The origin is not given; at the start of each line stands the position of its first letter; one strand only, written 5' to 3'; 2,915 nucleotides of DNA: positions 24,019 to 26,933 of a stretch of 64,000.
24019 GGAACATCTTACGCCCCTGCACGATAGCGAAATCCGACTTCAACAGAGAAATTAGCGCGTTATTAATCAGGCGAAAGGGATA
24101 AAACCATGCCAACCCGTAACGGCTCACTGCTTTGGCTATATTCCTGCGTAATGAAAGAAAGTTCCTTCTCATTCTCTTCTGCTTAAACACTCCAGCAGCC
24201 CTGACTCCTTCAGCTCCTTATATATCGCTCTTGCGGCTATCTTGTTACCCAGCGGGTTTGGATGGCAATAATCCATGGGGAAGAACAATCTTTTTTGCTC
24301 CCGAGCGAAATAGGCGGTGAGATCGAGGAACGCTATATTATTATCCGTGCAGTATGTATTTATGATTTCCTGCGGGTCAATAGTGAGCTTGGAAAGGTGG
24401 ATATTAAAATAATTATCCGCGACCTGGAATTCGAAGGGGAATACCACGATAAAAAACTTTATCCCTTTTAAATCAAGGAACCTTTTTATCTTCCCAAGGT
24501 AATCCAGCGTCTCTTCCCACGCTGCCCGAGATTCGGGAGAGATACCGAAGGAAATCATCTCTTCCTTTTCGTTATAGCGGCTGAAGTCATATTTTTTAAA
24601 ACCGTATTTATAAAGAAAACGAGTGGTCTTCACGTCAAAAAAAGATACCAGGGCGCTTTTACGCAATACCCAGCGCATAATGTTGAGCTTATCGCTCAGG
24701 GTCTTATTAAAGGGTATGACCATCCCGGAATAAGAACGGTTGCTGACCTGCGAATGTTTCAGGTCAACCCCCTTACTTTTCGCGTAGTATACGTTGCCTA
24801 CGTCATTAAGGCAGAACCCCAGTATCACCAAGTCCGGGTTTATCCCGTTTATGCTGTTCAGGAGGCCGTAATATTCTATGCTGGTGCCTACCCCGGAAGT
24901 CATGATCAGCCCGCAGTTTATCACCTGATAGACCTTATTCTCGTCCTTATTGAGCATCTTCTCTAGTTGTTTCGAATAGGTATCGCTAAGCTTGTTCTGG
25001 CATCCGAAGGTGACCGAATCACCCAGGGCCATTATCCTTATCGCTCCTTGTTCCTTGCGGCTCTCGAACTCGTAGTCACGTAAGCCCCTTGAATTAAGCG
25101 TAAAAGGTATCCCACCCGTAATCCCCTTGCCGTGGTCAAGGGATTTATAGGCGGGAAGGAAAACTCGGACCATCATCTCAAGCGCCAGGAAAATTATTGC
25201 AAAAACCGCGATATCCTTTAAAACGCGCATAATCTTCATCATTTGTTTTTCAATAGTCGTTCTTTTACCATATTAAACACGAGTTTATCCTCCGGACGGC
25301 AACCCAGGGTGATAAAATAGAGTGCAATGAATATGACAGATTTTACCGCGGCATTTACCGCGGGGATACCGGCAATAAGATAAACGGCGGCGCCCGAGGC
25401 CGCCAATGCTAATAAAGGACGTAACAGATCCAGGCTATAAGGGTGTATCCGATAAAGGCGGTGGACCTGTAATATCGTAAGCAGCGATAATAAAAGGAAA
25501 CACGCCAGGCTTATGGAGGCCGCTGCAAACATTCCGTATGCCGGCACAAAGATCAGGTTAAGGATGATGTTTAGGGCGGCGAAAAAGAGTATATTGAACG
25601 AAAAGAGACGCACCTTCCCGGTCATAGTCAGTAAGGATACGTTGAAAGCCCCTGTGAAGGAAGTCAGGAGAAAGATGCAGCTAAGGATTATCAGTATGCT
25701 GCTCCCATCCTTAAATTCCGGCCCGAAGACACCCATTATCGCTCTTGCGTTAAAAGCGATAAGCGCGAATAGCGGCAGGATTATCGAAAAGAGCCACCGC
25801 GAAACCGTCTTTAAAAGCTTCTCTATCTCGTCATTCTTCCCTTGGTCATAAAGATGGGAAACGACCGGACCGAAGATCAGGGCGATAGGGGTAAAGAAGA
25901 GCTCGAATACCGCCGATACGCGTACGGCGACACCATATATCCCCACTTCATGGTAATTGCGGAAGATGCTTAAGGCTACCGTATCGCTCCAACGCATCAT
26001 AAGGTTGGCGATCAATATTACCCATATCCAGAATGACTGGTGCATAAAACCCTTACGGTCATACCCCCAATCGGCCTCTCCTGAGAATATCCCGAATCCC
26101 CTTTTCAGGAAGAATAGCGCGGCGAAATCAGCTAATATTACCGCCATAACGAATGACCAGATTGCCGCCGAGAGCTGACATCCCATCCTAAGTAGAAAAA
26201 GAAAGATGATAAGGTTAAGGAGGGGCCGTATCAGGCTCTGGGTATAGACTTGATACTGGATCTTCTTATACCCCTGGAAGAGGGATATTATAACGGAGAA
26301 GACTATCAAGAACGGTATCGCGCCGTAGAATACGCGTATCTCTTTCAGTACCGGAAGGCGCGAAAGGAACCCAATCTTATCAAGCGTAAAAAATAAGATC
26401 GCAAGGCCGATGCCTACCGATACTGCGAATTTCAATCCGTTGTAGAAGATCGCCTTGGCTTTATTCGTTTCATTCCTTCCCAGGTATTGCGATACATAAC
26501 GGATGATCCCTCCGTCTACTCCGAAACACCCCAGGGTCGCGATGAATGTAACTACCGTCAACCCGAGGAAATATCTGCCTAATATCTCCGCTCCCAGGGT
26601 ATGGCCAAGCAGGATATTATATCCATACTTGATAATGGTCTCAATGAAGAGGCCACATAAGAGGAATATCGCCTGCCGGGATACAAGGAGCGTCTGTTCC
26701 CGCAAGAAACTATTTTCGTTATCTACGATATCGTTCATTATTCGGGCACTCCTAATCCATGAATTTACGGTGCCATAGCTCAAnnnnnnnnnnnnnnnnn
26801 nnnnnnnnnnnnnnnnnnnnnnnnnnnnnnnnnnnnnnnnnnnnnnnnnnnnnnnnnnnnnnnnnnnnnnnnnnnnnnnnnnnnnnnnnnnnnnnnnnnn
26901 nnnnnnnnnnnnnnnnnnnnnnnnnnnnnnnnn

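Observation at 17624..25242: Four membrane-anchored SGNH paralogues interleaved with four methyltransferases, and no MBOAT or AT3 partner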

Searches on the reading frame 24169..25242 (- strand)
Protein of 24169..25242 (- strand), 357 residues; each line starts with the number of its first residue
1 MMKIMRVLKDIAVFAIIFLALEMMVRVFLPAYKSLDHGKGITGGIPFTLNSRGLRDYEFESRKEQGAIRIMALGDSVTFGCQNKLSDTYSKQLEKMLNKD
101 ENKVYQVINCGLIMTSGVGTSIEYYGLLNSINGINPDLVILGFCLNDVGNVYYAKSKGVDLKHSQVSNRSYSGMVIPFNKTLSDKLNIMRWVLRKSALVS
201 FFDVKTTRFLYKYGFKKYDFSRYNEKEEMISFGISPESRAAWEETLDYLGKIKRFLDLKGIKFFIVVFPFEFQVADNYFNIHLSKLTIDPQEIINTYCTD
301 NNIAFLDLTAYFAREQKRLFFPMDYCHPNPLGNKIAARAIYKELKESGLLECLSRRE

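Call 3: search_protein_families(library=pfam, proteins=[window:24169-25242:-], max_evalue=0.01)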
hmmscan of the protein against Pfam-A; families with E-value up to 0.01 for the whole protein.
window:24169-25242:- (357 aa): 3 families
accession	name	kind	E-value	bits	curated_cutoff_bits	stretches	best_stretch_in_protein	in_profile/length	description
PF13472.12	Lipase_GDSL_2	-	1.7e-09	38.9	32.9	1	72-152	1-79/178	GDSL-like Lipase/Acylhydrolase family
PF00657.28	Lipase_GDSL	-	2.2e-05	25.1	23.6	0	70-156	1-95/208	GDSL-like Lipase/Acylhydrolase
PF16822.11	ALGX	-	9e-05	22.7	26.5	1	236-347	19-133/268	SGNH hydrolase-like domain, acetyltransferase AlgX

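Call 4: search_protein_families(library=ncbifam, proteins=[window:24169-25242:-], max_evalue=0.01)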
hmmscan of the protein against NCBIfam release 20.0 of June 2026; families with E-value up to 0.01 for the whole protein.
window:24169-25242:- (357 aa): 1 family
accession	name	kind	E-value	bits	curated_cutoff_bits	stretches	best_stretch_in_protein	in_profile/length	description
NF047474.1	GDSL_LA_2486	hypoth_equivalog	7.7e-05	22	300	0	292-344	270-325/326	LA_2486 family SGNH/GDSL-type esterase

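Call 48: find_homologous_proteins(query=window:24169-25242:-, max_evalue=0.001)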
Query window:24169-25242:- (357 aa): 51 proteins with E <= 0.001 among 2244 candidates.
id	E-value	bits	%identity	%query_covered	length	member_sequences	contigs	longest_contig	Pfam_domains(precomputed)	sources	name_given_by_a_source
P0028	1.1e-235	799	100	99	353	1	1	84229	PF13472.13,PF00657.29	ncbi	ncbi:MAG: hypothetical protein ABH806_02605 [Candidatus Omnitrophota bacterium]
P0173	1.9e-75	272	44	92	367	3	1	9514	PF13472.13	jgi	jgi:lysophospholipase L1-like esterase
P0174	1.2e-58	217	41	92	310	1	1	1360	PF13472.13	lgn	-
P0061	5.7e-23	100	31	87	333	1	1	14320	PF13472.13,PF00657.29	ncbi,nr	ncbi:MAG: SGNH/GDSL hydrolase family protein [Candidatus Woesearchaeota archaeon]|nr:SGNH/GDSL hydro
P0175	4.9e-22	97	29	86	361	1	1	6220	PF13472.13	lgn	-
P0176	1.9e-17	81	30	87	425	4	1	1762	PF13472.13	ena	-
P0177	3.4e-16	77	28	86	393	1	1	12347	PF13472.13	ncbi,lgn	-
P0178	1.1e-15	76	31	85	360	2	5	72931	PF13472.13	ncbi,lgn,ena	-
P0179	3.5e-15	74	29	84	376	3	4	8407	PF13472.13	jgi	jgi:hypothetical protein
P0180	6.0e-15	73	30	85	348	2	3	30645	PF13472.13,PF00657.29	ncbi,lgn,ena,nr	ncbi:MAG: SGNH/GDSL hydrolase family protein [Nanoarchaeota archaeon]|nr:SGNH/GDSL hydrolase family 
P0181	6.1e-15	73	30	88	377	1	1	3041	PF13472.13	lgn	-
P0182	6.6e-15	73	28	83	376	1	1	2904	PF13472.13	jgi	jgi:hypothetical protein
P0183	7.8e-15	73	28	83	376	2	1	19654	PF13472.13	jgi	jgi:hypothetical protein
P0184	5.1e-14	70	25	89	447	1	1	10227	PF19040.7,PF13472.13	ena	-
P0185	8.9e-14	69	27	83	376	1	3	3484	PF13472.13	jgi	jgi:hypothetical protein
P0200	1.2e-9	56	26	82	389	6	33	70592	PF16822.12,PF13472.13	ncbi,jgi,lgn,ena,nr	ncbi:MAG: hypothetical protein UV09_C0027G0003 [Candidatus Gottesmanbacteria bacterium GW2011_GWA2_4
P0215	1.3e-5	43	25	85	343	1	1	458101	PF13472.13,PF00657.29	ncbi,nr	ncbi:MAG: SGNH/GDSL hydrolase family protein [Planctomycetes bacterium]|nr:SGNH/GDSL hydrolase famil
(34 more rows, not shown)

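Call 54: find_encoding_contigs(protein=P0173, flank=10000, max_places=1)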
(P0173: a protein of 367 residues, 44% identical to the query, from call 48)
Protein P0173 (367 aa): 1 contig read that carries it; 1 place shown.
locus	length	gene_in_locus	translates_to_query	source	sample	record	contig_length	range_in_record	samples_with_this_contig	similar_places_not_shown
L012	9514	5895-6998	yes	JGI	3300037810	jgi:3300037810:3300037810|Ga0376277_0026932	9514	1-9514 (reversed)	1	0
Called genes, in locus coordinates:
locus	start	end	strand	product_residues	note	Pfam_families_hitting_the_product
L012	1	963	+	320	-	?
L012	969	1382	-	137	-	-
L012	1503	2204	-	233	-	PF08713:DNA_alkylation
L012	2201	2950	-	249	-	PF01925:TauE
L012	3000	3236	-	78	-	-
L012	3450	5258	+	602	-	PF02543:Carbam_trans_N, PF16861:Carbam_trans_C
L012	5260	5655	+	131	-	PF19588:SxtJ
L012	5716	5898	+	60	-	-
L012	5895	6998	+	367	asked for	PF13472:Lipase_GDSL_2 (faint)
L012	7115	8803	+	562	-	-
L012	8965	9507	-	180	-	-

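Call 55: find_encoding_contigs(protein=P0178, flank=10000, max_places=1)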
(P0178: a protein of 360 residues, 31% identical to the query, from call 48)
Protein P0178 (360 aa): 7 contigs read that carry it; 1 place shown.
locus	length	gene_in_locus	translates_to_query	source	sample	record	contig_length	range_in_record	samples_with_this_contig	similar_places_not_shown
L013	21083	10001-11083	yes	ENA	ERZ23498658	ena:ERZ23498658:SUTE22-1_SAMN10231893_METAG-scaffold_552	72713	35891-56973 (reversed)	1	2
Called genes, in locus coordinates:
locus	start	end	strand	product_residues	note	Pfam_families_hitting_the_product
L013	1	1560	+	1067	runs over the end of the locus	PF00873:ACR_tran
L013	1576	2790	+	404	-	PF25967:RND-MFP_C, PF25989:YknX_C, PF25975:CzcB_C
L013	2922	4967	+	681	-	PF00089:Trypsin, PF13365:Trypsin_2, PF00595:PDZ (weak), PF13180:PDZ_2 (weak), PF17820:PDZ_6, PF00595:PDZ, PF13180:PDZ_2 (weak), PF13180:PDZ_2, +2 more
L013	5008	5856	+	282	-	-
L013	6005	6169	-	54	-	PF19451:DUF5989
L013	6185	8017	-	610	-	PF02543:Carbam_trans_N, PF16861:Carbam_trans_C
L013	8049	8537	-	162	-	-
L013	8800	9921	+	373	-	PF00657:Lipase_GDSL, PF13472:Lipase_GDSL_2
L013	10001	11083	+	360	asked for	PF13472:Lipase_GDSL_2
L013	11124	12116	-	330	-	PF02423:OCD_Mu_crystall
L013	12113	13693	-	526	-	PF03313:SDH_alpha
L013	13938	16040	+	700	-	PF01676:Metalloenzyme, PF01663:Phosphodiest, PF00884:Sulfatase (weak), PF13088:BNR_2 (faint)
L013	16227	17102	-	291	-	PF04945:YHS (faint)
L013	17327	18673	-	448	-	PF00072:Response_reg, PF00158:Sigma54_activat, PF14532:Sigma54_activ_2, PF07728:AAA_5 (weak), PF25601:AAA_lid_14, PF02954:HTH_8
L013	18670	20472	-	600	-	PF02743:dCache_1 (weak), PF00672:HAMP (weak), PF00512:HisKA, PF02518:HATPase_c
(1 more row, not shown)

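Call 56: find_encoding_contigs(protein=P0215, flank=10000, max_places=1)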
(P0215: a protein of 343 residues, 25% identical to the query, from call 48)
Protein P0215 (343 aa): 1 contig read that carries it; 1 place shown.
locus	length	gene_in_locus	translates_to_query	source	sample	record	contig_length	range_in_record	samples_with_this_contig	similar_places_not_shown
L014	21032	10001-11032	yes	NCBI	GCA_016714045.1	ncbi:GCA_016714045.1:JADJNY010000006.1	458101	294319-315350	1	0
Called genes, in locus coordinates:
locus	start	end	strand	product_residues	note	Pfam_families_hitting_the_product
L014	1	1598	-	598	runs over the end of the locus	-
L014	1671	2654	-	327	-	PF13620:CarboxypepD_reg (faint)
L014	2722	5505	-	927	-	PF04542:Sigma70_r2 (weak), PF04545:Sigma70_r4 (weak), PF08281:Sigma70_r4_2, PF17802:SpaA (faint), PF20598:DUF6795 (faint), PF13620:CarboxypepD_reg (weak), PF13620:CarboxypepD_reg, PF13620:CarboxypepD_reg, +5 more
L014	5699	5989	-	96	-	-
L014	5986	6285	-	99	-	-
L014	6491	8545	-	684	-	PF00775:Dioxygenase_C (faint), PF10670:DUF4198 (faint), PF11974:bMG3 (faint), PF13715:CarbopepD_reg_2 (faint), PF25020:TTR_TEN1-4 (faint), PF17210:SdrD_B (faint), PF13620:CarboxypepD_reg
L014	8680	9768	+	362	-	PF13472:Lipase_GDSL_2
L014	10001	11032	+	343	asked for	PF00657:Lipase_GDSL (faint), PF13472:Lipase_GDSL_2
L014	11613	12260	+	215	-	PF04545:Sigma70_r4, PF08281:Sigma70_r4_2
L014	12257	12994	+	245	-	-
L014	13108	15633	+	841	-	PF12770:CHAT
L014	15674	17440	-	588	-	PF01839:FG-GAP (faint), PF13517:FG-GAP_3 (weak)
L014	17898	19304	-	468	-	PF03062:MBOAT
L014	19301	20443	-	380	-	-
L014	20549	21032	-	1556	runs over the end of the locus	PF25852:DUF6242_C (faint), PF08238:Sel1 (weak)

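Call 57: find_encoding_contigs(protein=P0200, flank=10000, max_places=1)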
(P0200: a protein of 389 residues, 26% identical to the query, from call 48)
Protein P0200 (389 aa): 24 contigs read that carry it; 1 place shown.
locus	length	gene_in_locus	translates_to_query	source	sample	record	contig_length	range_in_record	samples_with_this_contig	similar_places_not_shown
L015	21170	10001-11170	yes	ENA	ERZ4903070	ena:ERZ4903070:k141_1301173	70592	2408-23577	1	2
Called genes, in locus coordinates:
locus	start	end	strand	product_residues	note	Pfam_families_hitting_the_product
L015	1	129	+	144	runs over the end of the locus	PF01850:PIN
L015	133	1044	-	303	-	PF13240:Zn_Ribbon_1 (weak)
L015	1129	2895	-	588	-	-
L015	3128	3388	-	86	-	PF01850:PIN (weak)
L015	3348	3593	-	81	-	PF04014:MazE_antitoxin (weak)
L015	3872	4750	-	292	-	-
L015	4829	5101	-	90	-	PF02001:DUF134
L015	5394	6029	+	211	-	PF02589:LUD_dom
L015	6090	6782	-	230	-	-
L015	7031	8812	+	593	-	-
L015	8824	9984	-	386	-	PF13472:Lipase_GDSL_2 (weak)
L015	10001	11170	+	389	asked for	PF13472:Lipase_GDSL_2 (faint), PF16822:ALGX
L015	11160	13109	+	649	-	PF00515:TPR_1 (faint), PF07719:TPR_2 (weak), PF13181:TPR_8 (weak), PF13414:TPR_11 (weak), PF13424:TPR_12 (faint), PF13428:TPR_14 (faint), PF13431:TPR_17 (faint)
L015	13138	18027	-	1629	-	-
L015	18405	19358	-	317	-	PF02743:dCache_1, PF17203:sCache_3_2 (faint), PF22673:MCP-like_PDC_1 (weak)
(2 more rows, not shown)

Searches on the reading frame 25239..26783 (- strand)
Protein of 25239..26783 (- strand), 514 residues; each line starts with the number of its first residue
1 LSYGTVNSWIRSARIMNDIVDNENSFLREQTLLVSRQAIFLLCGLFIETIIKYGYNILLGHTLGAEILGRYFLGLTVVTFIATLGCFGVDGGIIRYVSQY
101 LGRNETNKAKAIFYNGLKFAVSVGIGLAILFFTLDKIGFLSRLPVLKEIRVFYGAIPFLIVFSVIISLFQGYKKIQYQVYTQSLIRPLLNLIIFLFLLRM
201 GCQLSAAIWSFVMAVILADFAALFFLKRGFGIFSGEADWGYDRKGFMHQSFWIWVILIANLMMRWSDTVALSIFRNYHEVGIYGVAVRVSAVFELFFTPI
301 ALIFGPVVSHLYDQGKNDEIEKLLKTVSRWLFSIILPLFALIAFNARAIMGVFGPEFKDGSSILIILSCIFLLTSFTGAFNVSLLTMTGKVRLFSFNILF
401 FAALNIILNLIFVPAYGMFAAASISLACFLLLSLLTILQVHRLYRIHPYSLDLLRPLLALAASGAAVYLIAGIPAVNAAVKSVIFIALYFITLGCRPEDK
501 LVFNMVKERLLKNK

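Call 3: search_protein_families(library=pfam, proteins=[window:25239-26783:-], max_evalue=0.01)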
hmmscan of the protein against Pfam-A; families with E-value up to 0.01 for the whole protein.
window:25239-26783:- (514 aa): 2 families
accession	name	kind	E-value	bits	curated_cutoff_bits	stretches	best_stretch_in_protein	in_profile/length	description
PF01943.22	Polysacc_synt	-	3.4e-16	59.9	28.2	1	36-302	3-263/274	Polysaccharide biosynthesis protein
PF01554.23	MatE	-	8.9e-06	25.9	24.9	1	45-192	6-157/161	MatE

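Call 4: search_protein_families(library=ncbifam, proteins=[window:25239-26783:-], max_evalue=0.01)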
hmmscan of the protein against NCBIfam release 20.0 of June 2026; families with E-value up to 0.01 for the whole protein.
window:25239-26783:- (514 aa): 2 families
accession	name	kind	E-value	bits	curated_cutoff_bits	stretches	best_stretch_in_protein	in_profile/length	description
TIGR02900.1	spore_V_B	equivalog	3.4e-09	36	372.3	1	36-228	3-199/488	stage V sporulation protein B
NF041871.1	Wzx_EPS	equivalog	1.9e-08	33.5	800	1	267-470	226-428/492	exopolysaccharide biosynthesis flippase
